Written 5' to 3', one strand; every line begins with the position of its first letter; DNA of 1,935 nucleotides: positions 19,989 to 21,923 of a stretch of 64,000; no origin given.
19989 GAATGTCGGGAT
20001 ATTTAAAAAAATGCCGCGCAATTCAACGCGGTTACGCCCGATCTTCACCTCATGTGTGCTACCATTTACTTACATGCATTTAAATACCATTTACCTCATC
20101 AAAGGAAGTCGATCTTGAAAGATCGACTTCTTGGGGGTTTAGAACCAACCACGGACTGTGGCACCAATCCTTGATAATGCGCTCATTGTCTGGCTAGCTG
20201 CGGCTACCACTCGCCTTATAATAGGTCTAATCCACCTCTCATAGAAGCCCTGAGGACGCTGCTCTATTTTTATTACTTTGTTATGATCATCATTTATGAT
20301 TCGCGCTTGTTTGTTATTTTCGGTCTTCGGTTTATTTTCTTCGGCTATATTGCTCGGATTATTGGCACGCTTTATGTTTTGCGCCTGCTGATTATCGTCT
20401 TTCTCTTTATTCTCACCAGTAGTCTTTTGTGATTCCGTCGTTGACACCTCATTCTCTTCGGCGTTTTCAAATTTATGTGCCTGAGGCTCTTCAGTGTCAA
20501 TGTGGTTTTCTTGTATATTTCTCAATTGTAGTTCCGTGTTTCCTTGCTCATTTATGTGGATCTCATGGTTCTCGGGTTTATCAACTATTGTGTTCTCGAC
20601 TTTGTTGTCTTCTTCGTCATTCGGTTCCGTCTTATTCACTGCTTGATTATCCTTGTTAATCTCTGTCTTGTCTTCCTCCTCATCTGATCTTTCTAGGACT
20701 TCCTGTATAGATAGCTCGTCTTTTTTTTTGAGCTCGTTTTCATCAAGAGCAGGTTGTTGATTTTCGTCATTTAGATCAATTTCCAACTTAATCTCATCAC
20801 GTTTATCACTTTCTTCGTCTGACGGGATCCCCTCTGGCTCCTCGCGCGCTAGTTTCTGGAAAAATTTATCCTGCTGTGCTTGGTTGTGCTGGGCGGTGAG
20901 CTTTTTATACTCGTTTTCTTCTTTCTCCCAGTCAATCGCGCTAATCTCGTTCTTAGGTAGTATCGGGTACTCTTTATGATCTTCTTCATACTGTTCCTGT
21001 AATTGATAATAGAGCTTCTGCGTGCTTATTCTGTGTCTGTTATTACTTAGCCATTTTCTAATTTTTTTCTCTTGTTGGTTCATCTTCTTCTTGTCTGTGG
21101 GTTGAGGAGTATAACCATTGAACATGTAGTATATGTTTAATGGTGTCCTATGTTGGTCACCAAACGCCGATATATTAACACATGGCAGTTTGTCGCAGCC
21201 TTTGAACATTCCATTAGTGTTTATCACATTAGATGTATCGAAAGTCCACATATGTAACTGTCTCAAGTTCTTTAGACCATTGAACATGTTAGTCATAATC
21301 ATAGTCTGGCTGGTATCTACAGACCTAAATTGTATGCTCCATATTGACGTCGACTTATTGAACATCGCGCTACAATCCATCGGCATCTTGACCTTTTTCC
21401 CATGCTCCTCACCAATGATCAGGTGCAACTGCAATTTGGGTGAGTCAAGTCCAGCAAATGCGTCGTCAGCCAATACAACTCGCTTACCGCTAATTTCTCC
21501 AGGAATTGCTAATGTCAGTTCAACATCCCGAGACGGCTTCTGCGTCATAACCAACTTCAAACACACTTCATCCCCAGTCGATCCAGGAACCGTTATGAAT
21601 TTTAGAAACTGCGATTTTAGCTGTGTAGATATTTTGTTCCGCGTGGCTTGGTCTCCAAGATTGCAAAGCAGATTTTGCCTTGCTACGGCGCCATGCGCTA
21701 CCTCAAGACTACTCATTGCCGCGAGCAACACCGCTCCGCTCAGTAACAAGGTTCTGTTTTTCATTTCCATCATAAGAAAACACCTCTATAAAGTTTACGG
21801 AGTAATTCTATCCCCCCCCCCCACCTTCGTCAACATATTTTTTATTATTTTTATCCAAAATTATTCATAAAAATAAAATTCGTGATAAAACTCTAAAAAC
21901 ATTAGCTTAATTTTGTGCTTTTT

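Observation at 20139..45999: Seven-member paralogous family of Sec-signal proteins with hypervariable acidic cores and a conserved Trp/Lys-rich C-terminal tail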

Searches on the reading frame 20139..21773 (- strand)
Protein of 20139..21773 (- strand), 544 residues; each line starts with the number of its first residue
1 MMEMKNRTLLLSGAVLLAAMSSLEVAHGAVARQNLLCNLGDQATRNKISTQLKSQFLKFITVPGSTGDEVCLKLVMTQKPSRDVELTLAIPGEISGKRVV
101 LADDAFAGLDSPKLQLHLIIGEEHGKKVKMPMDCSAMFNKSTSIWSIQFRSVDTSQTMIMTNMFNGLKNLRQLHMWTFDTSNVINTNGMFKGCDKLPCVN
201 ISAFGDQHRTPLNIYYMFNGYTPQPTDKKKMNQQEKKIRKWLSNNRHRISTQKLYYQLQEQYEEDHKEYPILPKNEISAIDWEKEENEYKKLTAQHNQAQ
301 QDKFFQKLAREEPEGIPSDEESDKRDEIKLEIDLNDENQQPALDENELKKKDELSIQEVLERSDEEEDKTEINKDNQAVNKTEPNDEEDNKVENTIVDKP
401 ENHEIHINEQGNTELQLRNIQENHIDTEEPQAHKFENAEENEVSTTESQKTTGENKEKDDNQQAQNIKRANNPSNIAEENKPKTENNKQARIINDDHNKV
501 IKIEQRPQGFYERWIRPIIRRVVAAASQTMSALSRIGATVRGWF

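Call 8: search_protein_families(library=pfam, max_evalue=0.1, proteins=[window:20139-21773:-])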
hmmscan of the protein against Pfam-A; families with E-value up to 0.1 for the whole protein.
window:20139-21773:- (544 aa): 2 families
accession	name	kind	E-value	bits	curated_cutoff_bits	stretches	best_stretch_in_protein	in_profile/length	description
PF03382.20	DUF285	-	2.3e-07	31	25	1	133-231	2-95/120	Mycoplasma protein of unknown function, DUF285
PF13854.13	Kelch_HCF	-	0.013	15.2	113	1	143-258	187-295/345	Host cell factor, Kelch-repeats domain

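Call 9: search_protein_families(library=ncbifam, max_evalue=0.1, proteins=[window:20139-21773:-])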
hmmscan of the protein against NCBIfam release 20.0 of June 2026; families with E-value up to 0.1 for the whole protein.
window:20139-21773:- (544 aa): 1 family
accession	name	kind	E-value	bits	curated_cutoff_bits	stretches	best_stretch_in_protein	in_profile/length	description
TIGR02167.2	Liste_lipo_26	repeat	0.013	15.2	30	0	163-187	1-25/26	PARCEL repeat-containing surface protein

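Call 35: find_homologous_proteins(query=window:20139-21773:-, max_evalue=0.001)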
Query window:20139-21773:- (544 aa): 12 proteins with E <= 0.001 among 7698 candidates.
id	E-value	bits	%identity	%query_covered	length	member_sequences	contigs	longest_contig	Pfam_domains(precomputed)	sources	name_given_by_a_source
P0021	0.0e+0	1213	100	100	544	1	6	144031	PF03382.21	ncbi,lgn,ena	-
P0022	1.4e-190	652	59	100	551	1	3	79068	PF03382.21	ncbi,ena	-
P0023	2.7e-187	642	58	100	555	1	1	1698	PF03382.21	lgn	-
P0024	4.3e-36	143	30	76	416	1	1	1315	PF03382.21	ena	-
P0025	1.1e-15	75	40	14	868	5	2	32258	PF03382.21,PF06458.19,PF24758.2,PF12799.14,PF13855.13,PF23952.2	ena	-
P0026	4.5e-13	67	50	8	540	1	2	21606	PF03382.21,PF13306.13,PF24758.2,PF12799.14,PF13855.13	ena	-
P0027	3.0e-7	48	34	18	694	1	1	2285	PF03382.21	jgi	-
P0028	2.1e-5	42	38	16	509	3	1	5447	PF03382.21,PF13306.13,PF00404.25,PF23952.2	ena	-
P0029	5.4e-5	40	31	16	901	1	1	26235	PF03382.21,PF06458.19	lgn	-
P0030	1.4e-4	39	31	16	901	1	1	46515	PF03382.21,PF06458.19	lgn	-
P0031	3.4e-4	38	35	14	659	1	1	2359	PF03382.21,PF23952.2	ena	-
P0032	3.6e-4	37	36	16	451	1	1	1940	PF03382.21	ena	-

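Call 50: find_encoding_contigs(protein=P0021, flank=3000, max_places=10)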
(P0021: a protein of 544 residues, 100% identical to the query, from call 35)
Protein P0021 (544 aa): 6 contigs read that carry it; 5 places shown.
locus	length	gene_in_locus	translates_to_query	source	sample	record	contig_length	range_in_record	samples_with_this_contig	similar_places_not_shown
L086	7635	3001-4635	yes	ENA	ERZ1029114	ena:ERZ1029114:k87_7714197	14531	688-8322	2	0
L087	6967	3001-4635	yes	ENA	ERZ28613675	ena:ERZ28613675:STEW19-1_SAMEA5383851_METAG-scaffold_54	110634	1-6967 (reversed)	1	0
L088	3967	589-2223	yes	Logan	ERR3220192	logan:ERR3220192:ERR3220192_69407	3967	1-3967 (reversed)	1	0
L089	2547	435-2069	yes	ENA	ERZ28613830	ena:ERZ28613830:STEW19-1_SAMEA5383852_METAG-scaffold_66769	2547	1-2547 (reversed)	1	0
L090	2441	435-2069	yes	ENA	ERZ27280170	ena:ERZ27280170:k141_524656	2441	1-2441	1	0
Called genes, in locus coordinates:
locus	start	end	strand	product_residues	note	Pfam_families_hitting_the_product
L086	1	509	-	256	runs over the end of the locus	PF14805:THDPS_N_2, PF00132:Hexapep, PF14602:Hexapep_2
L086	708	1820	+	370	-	PF05525:Branch_AA_trans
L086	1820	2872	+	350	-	PF00733:Asn_synthase (weak), PF02540:NAD_synthase (weak), PF03054:tRNA_Me_trans, PF06508:QueC (weak), PF20259:tRNA_Me_trans_M, PF20258:tRNA_Me_trans_C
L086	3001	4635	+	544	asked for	PF03382:DUF285 (weak)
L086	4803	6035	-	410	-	PF05496:RuvB_N, PF00004:AAA, PF16193:AAA_assoc_2, PF12002:MgsA_C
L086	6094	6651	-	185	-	-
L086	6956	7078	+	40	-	-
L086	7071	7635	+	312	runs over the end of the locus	PF02618:YceG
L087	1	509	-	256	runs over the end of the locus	PF14805:THDPS_N_2, PF00132:Hexapep, PF14602:Hexapep_2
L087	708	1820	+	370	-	PF05525:Branch_AA_trans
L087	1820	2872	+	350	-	PF00733:Asn_synthase (weak), PF02540:NAD_synthase (weak), PF03054:tRNA_Me_trans, PF06508:QueC (weak), PF20259:tRNA_Me_trans_M, PF20258:tRNA_Me_trans_C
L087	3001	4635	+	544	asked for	PF03382:DUF285 (weak)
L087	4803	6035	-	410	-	PF05496:RuvB_N, PF00004:AAA, PF16193:AAA_assoc_2, PF12002:MgsA_C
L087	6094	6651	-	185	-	-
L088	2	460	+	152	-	?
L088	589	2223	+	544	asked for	PF03382:DUF285 (weak)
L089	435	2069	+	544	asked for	PF03382:DUF285 (weak)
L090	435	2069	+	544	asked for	PF03382:DUF285 (weak)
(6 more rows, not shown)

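Call 51: find_encoding_contigs(protein=P0022, flank=3000, max_places=10)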
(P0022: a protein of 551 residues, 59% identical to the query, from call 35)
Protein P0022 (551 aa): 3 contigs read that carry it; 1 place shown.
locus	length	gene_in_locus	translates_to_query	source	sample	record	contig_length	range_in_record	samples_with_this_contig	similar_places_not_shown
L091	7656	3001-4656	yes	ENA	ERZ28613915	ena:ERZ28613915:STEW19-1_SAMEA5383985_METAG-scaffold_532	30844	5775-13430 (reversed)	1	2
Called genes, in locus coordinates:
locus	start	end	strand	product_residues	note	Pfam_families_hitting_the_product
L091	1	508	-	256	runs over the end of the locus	PF14805:THDPS_N_2, PF25084:LbH_EIF2B (faint), PF00132:Hexapep, PF14602:Hexapep_2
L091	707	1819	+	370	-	PF05525:Branch_AA_trans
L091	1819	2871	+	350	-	PF02540:NAD_synthase (weak), PF03054:tRNA_Me_trans, PF06508:QueC (weak), PF20259:tRNA_Me_trans_M, PF20258:tRNA_Me_trans_C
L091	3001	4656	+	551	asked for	PF03382:DUF285 (weak)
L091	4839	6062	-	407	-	PF05496:RuvB_N, PF00004:AAA, PF16193:AAA_assoc_2, PF12002:MgsA_C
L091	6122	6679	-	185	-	-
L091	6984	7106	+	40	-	-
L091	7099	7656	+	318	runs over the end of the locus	PF02618:YceG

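Call 86: predict_structure(alignment_id=A3)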
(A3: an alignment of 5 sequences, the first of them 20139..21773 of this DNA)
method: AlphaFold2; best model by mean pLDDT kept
length: 544 residues; sequences in the alignment: 5
mean_pLDDT: 55.2   pTM: 0.43
mean pLDDT of the five models: 55.2, 52.7, 51.6, 51.1, 42.7
residues with pLDDT >= 90: 69; 70-90: 126; 50-70: 70; < 50: 279
segments of 3 or more residues with pLDDT < 50: 1-54, 266-282, 311-512
pLDDT, mean of each block of 10 residues (from residue 1): 24 27 28 32 40 63 83 85 80 83 93 86 80 94 91 92 93 87 92 88 86 91 81 87 86 63 48 34 57 65 61 38 33 35 34 34 32 28 31 28 30 37 32 28 28 28 28 30 29 28 37 51 55 51 50
secondary structure, 60 per line:
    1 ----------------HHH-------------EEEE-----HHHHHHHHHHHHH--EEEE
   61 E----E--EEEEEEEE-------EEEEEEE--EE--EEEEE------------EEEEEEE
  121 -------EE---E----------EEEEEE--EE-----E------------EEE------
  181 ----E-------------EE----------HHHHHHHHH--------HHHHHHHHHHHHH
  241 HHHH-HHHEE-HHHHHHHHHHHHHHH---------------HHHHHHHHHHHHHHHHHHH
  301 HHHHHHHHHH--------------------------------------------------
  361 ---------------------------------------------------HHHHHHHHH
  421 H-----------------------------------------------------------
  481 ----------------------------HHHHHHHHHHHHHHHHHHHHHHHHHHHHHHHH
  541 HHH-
elements in order: E33-36 H42-54 E57-61 E69-76 E84-90 E97-101 E114-120 E144-149 E172-174 H211-219 H228-244 H252-266 H282-310 H412-421 H509-543

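Call 88: fold_search(model_id=the predicted structure, library=pdb)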
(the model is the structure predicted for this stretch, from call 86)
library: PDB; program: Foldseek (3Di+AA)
matches with E <= 10: 45; with E <= 0.001: 0
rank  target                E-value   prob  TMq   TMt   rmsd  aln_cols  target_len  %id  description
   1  8yn0_D                4.4e-01  0.04  0.07  0.09  18.3       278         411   10  Crystal structure of NRG1C in complex with EDS1-SAG101-(ADPr-ATP) (released 2024-12-11)
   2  4fs7                  4.6e-01  0.25  0.14  0.19   8.8       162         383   17  Crystal structure of a leucine-rich repeat protein (BACOVA_04585) from Bacteroides ovatus ATCC 8483 at 1.19 A resolution (released 2012-09-19)
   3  8ia0_CW               5.8e-01  0.04  0.07  0.07  23.5       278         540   11  Cryo-EM structure of a Chaetomium thermophilum pre-60S ribosomal subunit - State Puf6 (released 2023-05-17)
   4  4h09_A                6.1e-01  0.33  0.14  0.19   7.3       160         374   16  Crystal structure of a leucine-rich repeat protein (EUBVEN_01088) from Eubacterium ventriosum ATCC 27560 at 2.50 A res (released 2012-10-10)
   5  4h09_B                7.2e-01  0.23  0.14  0.19   7.6       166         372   14  Crystal structure of a leucine-rich repeat protein (EUBVEN_01088) from Eubacterium ventriosum ATCC 27560 at 2.50 A res (released 2012-10-10)
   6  8dbn_A                9.4e-01  0.06  0.08  0.12  12.6       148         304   11  Human PRPS1-E307A engineered mutation with Phosphate, ATP, and R5P; Hexamer (released 2023-02-15)
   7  8dbe_A                1.1e+00  0.06  0.08  0.12  12.1       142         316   10  Human PRPS1 with ADP; Hexamer (released 2023-02-15)
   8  7r86_B                1.2e+00  0.20  0.13  0.23  11.5       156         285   13  Structure of mouse BAI1 (ADGRB1) in complex with mouse Nogo receptor (RTN4R) (released 2021-11-10)
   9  3sf5_D                1.8e+00  0.07  0.10  0.17   8.9       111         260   10  Crystal Structure of Helicobacter pylori Urease Accessory Protein UreF/H complex (released 2011-11-02)
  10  3mbi_A                2.0e+00  0.06  0.10  0.16   9.5       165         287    7  Crystal structure of the phosphoribosylpyrophosphate (PRPP) synthetase from Thermoplasma volcanium in complex with ADP (released 2011-04-20)
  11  8hcn_D                2.8e+00  0.05  0.09  0.17  10.5       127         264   12  CryoEM Structure of Klebsiella pneumoniae UreD/urease complex (released 2023-05-03)
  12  8yq0_Q                3.5e+00  0.02  0.08  0.12  13.7       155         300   11  Crystal structure of human phosphoribosyl pyrophosphate synthetase 1(PRPS1) chimera swapped with three residues from P (released 2025-03-19)
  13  7yk1_A                3.7e+00  0.02  0.09  0.13  14.6       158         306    9  Structural basis of human PRPS2 filaments (released 2023-08-02)
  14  3sf5_B                3.9e+00  0.04  0.09  0.16   7.9       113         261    7  Crystal Structure of Helicobacter pylori Urease Accessory Protein UreF/H complex (released 2011-11-02)
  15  8yq0_J                3.9e+00  0.02  0.08  0.12  13.8       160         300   11  Crystal structure of human phosphoribosyl pyrophosphate synthetase 1(PRPS1) chimera swapped with three residues from P (released 2025-03-19)
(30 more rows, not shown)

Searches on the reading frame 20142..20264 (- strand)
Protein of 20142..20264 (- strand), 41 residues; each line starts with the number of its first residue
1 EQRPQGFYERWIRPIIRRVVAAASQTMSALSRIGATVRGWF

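Call 97: search_protein_families(library=pfam, max_evalue=10, proteins=[window:20142-20264:-])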
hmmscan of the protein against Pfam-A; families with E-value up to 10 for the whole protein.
seq(41 aa): 0 families
